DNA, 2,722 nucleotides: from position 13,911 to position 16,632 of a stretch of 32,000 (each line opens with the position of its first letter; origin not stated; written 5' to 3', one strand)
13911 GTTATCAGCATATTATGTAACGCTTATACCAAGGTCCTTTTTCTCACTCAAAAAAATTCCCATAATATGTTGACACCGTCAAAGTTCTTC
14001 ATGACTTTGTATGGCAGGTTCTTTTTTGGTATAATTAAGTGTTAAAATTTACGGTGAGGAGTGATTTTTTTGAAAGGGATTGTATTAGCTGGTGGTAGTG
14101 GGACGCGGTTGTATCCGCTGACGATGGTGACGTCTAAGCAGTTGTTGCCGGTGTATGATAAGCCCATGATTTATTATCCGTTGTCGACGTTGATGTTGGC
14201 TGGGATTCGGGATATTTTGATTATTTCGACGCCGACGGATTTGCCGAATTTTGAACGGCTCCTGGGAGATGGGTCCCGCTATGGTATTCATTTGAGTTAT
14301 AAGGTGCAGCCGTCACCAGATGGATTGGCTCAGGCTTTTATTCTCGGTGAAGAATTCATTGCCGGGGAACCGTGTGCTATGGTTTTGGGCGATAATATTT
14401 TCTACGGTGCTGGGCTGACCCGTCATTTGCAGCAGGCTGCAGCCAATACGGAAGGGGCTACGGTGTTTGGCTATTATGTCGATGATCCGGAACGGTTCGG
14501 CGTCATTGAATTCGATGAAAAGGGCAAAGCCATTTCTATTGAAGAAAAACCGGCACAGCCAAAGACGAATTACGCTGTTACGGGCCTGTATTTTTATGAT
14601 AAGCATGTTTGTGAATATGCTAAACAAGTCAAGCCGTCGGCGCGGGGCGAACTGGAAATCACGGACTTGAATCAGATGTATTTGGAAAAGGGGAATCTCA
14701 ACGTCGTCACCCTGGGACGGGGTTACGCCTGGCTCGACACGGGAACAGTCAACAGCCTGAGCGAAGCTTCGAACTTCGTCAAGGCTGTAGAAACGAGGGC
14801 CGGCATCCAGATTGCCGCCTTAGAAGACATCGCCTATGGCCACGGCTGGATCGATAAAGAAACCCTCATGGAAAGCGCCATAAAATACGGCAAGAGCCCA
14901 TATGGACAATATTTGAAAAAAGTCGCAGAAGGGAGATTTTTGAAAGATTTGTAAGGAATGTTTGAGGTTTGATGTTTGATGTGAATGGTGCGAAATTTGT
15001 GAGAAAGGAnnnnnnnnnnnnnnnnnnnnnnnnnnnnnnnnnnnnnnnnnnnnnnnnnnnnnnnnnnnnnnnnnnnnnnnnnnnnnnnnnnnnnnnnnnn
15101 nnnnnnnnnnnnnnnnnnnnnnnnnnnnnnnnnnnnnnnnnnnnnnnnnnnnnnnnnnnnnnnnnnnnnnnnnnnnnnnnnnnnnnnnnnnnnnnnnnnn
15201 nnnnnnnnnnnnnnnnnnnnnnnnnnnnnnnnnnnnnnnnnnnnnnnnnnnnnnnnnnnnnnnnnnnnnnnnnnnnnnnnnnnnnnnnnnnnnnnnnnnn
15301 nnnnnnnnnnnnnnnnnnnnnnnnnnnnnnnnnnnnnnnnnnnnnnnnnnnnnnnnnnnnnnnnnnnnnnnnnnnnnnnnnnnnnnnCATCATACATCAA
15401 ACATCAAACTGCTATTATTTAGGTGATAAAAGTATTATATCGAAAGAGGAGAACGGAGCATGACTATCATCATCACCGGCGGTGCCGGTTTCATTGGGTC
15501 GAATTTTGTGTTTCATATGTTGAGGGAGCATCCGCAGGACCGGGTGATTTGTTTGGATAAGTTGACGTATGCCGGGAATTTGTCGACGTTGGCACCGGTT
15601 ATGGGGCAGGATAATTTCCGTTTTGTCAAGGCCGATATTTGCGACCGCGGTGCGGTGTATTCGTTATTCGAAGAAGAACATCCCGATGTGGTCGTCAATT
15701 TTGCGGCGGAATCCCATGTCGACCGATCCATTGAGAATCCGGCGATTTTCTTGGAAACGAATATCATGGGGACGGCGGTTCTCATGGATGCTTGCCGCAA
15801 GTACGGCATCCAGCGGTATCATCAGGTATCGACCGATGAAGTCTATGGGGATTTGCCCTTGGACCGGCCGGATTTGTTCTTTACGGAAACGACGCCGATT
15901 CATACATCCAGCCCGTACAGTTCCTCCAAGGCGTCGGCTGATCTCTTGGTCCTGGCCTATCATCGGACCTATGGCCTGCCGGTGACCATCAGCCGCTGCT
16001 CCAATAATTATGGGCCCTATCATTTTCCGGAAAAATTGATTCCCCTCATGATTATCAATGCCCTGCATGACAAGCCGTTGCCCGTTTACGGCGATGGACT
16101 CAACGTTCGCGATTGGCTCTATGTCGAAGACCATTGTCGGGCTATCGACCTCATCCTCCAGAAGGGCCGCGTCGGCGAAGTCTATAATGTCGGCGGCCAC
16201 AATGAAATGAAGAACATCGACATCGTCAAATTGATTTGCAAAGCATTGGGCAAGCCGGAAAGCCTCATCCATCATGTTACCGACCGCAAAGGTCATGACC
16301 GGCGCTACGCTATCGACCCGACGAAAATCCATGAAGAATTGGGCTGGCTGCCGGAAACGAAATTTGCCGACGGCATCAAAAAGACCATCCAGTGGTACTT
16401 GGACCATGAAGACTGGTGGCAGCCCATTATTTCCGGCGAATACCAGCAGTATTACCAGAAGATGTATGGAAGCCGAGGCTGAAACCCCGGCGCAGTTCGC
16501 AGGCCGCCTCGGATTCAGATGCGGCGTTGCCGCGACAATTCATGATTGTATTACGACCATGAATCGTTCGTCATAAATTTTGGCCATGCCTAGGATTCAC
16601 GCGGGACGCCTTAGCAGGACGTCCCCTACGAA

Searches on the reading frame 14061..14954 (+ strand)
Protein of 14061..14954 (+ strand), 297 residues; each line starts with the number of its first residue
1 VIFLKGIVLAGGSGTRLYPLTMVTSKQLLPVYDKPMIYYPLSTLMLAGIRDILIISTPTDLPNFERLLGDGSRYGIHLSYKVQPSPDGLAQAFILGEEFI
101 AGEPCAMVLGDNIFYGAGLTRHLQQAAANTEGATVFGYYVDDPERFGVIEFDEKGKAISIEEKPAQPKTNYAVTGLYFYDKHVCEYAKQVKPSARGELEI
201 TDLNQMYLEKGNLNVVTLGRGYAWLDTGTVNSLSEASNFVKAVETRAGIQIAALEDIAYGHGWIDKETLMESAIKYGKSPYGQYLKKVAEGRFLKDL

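Call 6: search_protein_families(library=pfam, proteins=[window:14061-14954:+])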
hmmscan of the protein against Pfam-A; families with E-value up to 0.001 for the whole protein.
window:14061-14954:+ (297 aa): 2 families
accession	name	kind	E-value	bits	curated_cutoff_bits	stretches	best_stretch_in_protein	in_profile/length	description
PF00483.29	NTP_transferase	-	3.2e-76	256.6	21.2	1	5-241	1-243/245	Nucleotidyl transferase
PF12804.13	NTP_transf_3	-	6.2e-10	39.9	27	1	6-137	1-121/160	MobA-like NTP transferase domain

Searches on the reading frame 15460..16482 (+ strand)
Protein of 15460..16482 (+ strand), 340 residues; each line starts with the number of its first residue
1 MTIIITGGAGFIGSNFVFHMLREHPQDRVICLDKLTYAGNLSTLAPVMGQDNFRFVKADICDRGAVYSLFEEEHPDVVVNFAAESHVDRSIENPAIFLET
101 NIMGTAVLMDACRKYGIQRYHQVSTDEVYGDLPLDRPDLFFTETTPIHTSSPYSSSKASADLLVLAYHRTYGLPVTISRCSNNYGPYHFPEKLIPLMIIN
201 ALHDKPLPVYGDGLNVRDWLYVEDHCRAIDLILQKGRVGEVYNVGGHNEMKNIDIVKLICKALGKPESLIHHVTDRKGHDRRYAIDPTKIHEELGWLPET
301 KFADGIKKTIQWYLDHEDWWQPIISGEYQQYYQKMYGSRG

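Call 6: search_protein_families(library=pfam, proteins=[window:15460-16482:+])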
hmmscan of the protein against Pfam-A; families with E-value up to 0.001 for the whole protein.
window:15460-16482:+ (340 aa): 6 families
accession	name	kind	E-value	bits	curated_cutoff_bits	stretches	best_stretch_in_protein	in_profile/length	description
PF16363.11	GDP_Man_Dehyd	-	1.3e-89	301.4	27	1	4-309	1-332/332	GDP-mannose 4,6 dehydratase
PF01370.27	Epimerase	-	8.6e-73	245.1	20.9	1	3-245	1-240/240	NAD dependent epimerase/dehydratase family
PF01073.25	3Beta_HSD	-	5.7e-16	58.8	22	1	4-227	1-223/280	3-beta hydroxysteroid dehydrogenase/isomerase family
PF02719.21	Polysacc_synt_2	-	2e-15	57.2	20.2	1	3-127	1-130/293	Polysaccharide biosynthesis protein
PF04321.23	RmlD_sub_bind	-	6.6e-14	52.1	27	1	1-273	1-241/287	RmlD substrate binding domain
PF07993.18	NAD_binding_4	-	1.1e-13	51.4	20.1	1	75-182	89-206/258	Male sterility protein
